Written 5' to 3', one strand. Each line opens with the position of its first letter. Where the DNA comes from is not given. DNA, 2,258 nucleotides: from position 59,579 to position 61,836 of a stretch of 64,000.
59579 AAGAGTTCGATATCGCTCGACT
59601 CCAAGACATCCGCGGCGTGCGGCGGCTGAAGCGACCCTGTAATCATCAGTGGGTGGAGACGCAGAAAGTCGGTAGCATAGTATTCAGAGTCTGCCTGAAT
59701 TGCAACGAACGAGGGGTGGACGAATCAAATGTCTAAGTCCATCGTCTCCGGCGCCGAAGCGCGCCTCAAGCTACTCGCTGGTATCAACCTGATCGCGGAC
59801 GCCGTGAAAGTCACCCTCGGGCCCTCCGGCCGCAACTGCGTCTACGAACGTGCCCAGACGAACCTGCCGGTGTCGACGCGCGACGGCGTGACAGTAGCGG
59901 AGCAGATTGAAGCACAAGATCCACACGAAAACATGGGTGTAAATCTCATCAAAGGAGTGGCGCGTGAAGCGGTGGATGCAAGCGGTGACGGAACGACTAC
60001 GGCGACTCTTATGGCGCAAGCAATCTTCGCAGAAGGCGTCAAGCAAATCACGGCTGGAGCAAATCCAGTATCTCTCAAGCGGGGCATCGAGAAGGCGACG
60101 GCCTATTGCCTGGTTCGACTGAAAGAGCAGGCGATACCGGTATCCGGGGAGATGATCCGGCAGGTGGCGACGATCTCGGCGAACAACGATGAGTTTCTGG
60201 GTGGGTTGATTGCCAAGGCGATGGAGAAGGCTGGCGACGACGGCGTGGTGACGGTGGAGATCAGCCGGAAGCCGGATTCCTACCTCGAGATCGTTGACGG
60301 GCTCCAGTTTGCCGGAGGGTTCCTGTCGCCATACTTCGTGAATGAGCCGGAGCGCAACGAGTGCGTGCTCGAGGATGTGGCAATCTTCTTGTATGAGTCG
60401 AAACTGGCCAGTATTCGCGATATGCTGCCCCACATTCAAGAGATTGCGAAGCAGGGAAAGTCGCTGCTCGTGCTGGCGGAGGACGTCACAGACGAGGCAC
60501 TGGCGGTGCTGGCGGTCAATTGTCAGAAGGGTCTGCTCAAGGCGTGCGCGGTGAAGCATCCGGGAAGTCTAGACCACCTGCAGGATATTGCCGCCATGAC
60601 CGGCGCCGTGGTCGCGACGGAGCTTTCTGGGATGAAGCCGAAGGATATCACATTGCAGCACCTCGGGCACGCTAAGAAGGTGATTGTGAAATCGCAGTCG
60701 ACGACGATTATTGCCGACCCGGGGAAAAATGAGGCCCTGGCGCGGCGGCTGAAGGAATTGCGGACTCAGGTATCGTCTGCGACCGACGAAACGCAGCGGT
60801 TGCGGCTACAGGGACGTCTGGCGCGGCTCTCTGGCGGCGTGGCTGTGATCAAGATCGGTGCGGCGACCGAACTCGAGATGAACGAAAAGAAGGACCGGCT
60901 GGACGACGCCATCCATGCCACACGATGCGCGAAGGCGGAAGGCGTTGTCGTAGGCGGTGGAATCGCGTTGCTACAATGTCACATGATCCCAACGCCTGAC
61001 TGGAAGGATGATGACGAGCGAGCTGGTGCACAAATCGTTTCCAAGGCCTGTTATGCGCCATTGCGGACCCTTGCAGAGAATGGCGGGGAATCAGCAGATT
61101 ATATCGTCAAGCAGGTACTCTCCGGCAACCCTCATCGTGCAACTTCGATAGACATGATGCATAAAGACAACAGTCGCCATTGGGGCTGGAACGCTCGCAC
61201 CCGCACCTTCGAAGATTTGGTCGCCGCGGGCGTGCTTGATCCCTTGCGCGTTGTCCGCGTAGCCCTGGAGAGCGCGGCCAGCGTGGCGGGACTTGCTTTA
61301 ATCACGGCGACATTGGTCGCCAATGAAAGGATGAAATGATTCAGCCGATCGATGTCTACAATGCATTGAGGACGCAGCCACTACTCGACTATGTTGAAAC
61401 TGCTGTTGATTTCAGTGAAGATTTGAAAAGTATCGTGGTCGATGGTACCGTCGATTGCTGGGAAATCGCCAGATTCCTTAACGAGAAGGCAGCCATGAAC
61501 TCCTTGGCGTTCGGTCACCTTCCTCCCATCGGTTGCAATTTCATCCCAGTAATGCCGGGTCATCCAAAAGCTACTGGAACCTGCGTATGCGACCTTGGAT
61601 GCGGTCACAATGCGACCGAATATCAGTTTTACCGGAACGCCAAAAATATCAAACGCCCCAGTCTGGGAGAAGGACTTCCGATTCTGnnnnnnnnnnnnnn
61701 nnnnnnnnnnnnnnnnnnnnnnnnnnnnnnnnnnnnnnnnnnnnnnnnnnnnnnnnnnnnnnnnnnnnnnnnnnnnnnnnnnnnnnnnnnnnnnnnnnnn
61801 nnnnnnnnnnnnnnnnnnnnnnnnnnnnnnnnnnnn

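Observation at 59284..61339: Phage-encoded GroES-GroEL pair in the structural operon, with a zinc-ribbon tail on GroES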

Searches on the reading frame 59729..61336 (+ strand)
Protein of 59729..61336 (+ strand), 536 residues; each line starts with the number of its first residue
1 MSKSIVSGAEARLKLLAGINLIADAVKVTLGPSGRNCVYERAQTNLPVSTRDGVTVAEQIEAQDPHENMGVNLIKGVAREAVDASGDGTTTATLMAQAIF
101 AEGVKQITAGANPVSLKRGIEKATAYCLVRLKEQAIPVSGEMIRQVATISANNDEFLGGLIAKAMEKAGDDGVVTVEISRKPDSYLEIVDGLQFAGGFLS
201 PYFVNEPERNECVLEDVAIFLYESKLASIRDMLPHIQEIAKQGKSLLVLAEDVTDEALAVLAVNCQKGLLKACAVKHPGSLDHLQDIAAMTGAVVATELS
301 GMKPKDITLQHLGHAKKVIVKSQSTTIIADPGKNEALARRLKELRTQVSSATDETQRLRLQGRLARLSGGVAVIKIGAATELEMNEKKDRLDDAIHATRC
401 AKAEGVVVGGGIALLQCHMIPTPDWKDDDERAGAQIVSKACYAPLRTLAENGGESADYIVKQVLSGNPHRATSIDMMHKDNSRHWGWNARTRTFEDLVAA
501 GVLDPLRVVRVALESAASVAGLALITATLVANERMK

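Call 3: search_protein_families(library=pfam, proteins=[window:59729-61336:+], max_evalue=0.01)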
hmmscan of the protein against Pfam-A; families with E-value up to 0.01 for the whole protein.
window:59729-61336:+ (536 aa): 1 family
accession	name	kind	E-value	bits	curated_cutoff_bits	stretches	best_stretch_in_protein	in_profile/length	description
PF00118.29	Cpn60_TCP1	-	1.3e-63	215.8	34.3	1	22-526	1-482/490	TCP-1/cpn60 chaperonin family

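Call 4: search_protein_families(library=phrogs, proteins=[window:59729-61336:+], max_evalue=0.01)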
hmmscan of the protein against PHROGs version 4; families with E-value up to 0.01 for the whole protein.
window:59729-61336:+ (536 aa): 1 family
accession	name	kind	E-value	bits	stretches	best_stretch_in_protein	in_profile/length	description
phrog_5725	-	other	8.1e-129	431.6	1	1-534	3-535/540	chaperonin groEL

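Call 10: search_dna_similar(query=window:59729-61336:+, collection=phages, mode=protein, max_rows=40)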
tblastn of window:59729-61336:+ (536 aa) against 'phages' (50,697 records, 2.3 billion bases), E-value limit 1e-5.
Records with a match: 262; places in all: 262; records where one place covers at least 80% of the query: 200.
Best place of each record, by identity: <60% 262.
By first word of the organism name: Vibrio 88; Flavobacterium 73; Staphylococcus 11; Cellulophaga 9; Pseudomonas 9; Listeria 8; Bacillus 8; uncultured 7; Bacteriophage 7; Bacteroides 6; and 18 more.
By host as written in the record: - 82; Flavobacterium sp. BAL314 68; Staphylococcus aureus 8; Listeria monocytogenes 7; Flavobacterium sp. LMO8 4; Cellulophaga sp. HaHa_2_95 4; Bacillus subtilis 4; Pseudomonas aeruginosa 4; and 58 more.
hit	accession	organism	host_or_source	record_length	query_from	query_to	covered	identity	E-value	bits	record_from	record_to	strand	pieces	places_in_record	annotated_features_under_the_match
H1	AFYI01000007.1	Salmonella enterica subsp. enterica serovar Infantis str. ...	Homo sapiens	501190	2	532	99%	46.0%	1e-133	434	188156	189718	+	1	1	chaperonin GroL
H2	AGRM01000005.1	Salmonella enterica subsp. houtenae str. ATCC BAA-1581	Homo sapiens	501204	2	532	99%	45.8%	2e-133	433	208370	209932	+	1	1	chaperonin GroL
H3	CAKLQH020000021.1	Acinetobacter phage MD-2021a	not known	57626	2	532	99%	45.3%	2e-127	416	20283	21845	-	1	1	groL: chaperonin Cpn60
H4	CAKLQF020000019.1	Acinetobacter phage MD-2021a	not known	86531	2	532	99%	45.3%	2e-127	416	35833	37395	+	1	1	groL: chaperonin Cpn60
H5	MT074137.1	Bacteroides phage DAC16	Bacteroides thetaiotaomicron VPI-5485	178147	1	534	100%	44.5%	9e-128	417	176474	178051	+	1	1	hypothetical protein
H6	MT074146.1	Bacteroides phage SJC03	Bacteroides thetaiotaomicron VPI-5494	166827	1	534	100%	44.5%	2e-127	416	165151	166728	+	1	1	hypothetical protein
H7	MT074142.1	Bacteroides phage DAC23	Bacteroides thetaiotaomicron VPI-5490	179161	1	534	100%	44.5%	2e-127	416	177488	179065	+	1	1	hypothetical protein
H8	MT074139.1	Bacteroides phage DAC19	Bacteroides thetaiotaomicron VPI-5487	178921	1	534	100%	44.4%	8e-127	414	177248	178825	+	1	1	hypothetical protein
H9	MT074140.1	Bacteroides phage DAC20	Bacteroides thetaiotaomicron VPI-5488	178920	1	534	100%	44.4%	8e-127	414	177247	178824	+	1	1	hypothetical protein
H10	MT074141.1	Bacteroides phage DAC22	Bacteroides thetaiotaomicron VPI-5489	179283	1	534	100%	44.4%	8e-127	414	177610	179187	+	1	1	hypothetical protein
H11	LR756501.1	uncultured phage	metagenomic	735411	1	532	99%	43.9%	7e-124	406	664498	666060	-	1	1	record has no annotation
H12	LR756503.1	uncultured phage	metagenomic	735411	1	532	99%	43.9%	7e-124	406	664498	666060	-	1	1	record has no annotation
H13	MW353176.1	Flavobacterium phage vB_FspM_immuto_3-5A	Flavobacterium sp. LMO8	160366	1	536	100%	43.0%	4e-121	398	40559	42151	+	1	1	chaperonin GroEL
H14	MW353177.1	Flavobacterium phage vB_FspM_immuto_13-6C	Flavobacterium sp. LMO8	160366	1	536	100%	43.0%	4e-121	398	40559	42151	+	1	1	chaperonin GroEL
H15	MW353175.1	Flavobacterium phage vB_FspM_immuto_2-6A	Flavobacterium sp. LMO8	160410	1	536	100%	43.0%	4e-121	398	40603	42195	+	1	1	chaperonin GroEL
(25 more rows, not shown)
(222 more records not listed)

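Call 29: find_related_loci(query=window:59729-61336:+, collection=viral_contigs, flank=10000)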
Query window:59729-61336:+ (536 aa) in viral_contigs; peptide patterns used: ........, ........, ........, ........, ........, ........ (x = any residue, [..] = any of these).
2 stretches matched a pattern, but none encodes a relative of the query by tblastn (E <= 1e-3).

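Call 31: find_related_loci(query=A4, collection=viral_contigs, flank=10000)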
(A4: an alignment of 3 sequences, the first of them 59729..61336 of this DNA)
Query A4 (536 aa) in viral_contigs; peptide patterns used: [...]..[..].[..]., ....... (x = any residue, [..] = any of these).
187 stretches matched a pattern; 45 encode a relative of the query (tblastn E <= 1e-3); 45 distinct loci.
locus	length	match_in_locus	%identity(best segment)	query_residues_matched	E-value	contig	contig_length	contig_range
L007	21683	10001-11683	66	1-536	0e+0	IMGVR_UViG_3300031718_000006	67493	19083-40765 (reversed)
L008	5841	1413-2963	64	1-534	0e+0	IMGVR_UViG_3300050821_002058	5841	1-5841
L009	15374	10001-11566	60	1-536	0e+0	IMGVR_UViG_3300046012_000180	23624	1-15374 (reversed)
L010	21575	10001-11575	61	1-536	0e+0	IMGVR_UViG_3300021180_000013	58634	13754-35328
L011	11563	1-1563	44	1-533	2e-136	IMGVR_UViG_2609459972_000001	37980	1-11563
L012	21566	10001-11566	43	1-532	1e-136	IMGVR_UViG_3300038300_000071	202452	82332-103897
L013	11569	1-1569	46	1-533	6e-136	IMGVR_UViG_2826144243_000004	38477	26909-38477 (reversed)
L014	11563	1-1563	44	1-533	4e-136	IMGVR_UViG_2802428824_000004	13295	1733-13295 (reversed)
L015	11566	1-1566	46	1-532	1e-135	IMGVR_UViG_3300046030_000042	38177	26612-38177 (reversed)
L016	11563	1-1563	45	1-533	3e-135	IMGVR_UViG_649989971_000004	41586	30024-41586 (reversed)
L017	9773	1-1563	44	1-533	3e-135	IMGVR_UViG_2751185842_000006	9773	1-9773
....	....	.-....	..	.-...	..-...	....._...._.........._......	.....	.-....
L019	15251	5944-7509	43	1-532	3e-135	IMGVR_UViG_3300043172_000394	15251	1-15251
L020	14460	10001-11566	43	1-533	1e-132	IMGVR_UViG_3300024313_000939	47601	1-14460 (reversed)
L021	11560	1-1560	43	1-532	1e-131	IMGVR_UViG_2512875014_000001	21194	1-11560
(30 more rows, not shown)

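Call 34: find_related_loci(query=A4, collection=genome_contigs, flank=6000)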
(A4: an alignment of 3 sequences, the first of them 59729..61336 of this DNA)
Query A4 (536 aa) in genome_contigs; peptide patterns used: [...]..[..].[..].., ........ (x = any residue, [..] = any of these).
600 stretches matched a pattern (row limit reached: there are more); 600 encode a relative of the query (tblastn E <= 1e-3); the best 80 are kept; 80 distinct loci.
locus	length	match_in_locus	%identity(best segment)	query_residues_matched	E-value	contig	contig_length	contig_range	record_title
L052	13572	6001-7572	47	2-531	8e-155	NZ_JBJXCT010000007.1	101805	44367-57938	Hydrogenobacter sp. Uz 6-8 NODE_7_length_101805_cov_667.186193, whole genome shotgun sequence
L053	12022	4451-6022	46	2-531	7e-153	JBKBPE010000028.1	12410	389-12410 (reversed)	MAG: Aquificaceae bacterium isolate 21H_023.bin.9 NODE_28_length_12410_cov_4.675343, whole genome shotgun sequence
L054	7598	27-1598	46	2-531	3e-152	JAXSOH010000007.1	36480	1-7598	MAG: Aquificaceae bacterium isolate JZ-2_201705_bins_132 JZ-2_201705_bins_132_scaffold_7, whole genome shotgun sequence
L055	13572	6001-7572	47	2-531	9e-151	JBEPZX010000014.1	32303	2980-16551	MAG: Aquificaceae bacterium isolate 03V1_S199.semibin_refined.046 NODE_934_length_32303_cov_17.091466, whole genome shot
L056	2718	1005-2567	46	1-532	1e-158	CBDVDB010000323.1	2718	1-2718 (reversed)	MAG TPA_asm: uncultured Nitrospinaceae bacterium isolate SRR22302374_concoct_133 genome assembly, contig: ERZ26661914.48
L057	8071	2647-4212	47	2-533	9e-150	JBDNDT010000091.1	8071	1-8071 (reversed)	MAG: Cytophagales bacterium isolate YM_bin10_OCT21 C91, whole genome shotgun sequence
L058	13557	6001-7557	46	1-530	1e-148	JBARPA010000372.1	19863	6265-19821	MAG: Candidatus Zixiibacteriota bacterium isolate MFD13423_ilm_asm_bin54 k127_314904, whole genome shotgun sequence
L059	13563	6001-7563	47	1-532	2e-148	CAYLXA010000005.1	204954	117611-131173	MAG TPA_asm: uncultured bacterium isolate SRP329715_co1_385 genome assembly, contig: NODE_37_length_204954_cov_12.820912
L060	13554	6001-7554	46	2-530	4e-148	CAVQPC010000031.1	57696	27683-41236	MAG: uncultured candidate division NC10 bacterium isolate MFD01299.bin.2.79 genome assembly, contig: contig_20358, whole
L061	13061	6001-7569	45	1-532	3e-148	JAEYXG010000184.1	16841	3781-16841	MAG: Bacteroidetes bacterium isolate OH_CBlB_2 k127_2025632, whole genome shotgun sequence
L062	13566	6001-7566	46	1-533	1e-147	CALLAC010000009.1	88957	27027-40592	MAG: uncultured Cytophagales bacterium isolate L1_Bin_MAXBIN__057_1 genome assembly, contig: c_000001308220, whole genom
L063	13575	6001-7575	45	1-534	1e-147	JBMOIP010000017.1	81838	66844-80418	MAG: Bacteroidales bacterium isolate Deming_bin.452 contig410, whole genome shotgun sequence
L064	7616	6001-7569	46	1-533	6e-148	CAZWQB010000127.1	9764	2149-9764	MAG TPA_asm: uncultured Roseivirgaceae bacterium isolate SRP220891_co3_507 genome assembly, contig: NODE_11435_length_97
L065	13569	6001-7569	46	1-533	6e-148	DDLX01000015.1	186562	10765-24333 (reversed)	MAG TPA_asm: Cytophagales bacterium UBA2561 UBA2561_contig_1137, whole genome shotgun sequence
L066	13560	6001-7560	46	1-530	1e-147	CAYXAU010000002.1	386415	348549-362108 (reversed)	MAG TPA_asm: uncultured Candidatus Sumerlaeota bacterium isolate binchicken_co21_271 genome assembly, contig: NODE_2_len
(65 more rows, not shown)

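Call 63: find_related_loci(query=A4, collection=metagenome_contigs, flank=5000)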
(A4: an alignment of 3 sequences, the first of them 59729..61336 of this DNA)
Query A4 (536 aa) in metagenome_contigs; peptide patterns used: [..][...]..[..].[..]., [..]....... (x = any residue, [..] = any of these).
599 stretches matched a pattern (row limit reached: there are more); 588 encode a relative of the query (tblastn E <= 1e-3); the best 80 are kept; 80 distinct loci.
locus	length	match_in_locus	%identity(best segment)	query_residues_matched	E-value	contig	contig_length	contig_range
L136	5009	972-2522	63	1-534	0e+0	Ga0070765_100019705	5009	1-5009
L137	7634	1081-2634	50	2-530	3e-161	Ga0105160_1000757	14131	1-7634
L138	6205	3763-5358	50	1-532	5e-162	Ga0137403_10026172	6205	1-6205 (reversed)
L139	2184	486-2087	49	1-531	2e-172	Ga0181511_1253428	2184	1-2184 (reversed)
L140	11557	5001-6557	48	2-531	2e-159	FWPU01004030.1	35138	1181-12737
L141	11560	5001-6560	49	1-531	3e-158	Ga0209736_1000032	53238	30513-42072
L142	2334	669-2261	49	1-531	4e-169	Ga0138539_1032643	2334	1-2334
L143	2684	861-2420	49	1-531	1e-167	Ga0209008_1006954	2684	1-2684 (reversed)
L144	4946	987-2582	49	1-532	2e-160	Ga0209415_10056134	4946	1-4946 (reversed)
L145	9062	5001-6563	48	1-532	3e-157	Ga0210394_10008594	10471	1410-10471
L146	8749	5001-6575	48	1-536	2e-156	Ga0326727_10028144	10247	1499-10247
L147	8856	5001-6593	48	1-531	3e-156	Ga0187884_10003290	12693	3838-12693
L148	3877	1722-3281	48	1-531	7e-162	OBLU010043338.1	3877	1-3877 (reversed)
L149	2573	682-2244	49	1-532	2e-166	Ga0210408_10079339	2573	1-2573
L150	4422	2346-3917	49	1-531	3e-160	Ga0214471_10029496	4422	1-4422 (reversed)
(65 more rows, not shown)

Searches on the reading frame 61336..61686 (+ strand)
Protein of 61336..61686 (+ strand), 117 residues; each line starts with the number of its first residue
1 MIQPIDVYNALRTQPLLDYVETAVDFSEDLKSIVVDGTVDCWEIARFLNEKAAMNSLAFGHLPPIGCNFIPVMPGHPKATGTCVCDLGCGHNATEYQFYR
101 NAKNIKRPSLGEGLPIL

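Call 3: search_protein_families(library=pfam, proteins=[window:61336-61686:+], max_evalue=0.01)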
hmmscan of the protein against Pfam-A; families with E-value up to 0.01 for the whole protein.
window:61336-61686:+ (117 aa): 0 families

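Call 4: search_protein_families(library=phrogs, proteins=[window:61336-61686:+], max_evalue=0.01)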
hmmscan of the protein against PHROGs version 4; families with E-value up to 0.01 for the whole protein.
window:61336-61686:+ (117 aa): 0 families

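Call 46: search_protein_families(library=pfam, proteins=[window:61336-61686:+], max_evalue=10)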
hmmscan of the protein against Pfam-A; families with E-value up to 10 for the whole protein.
window:61336-61686:+ (117 aa): 0 families
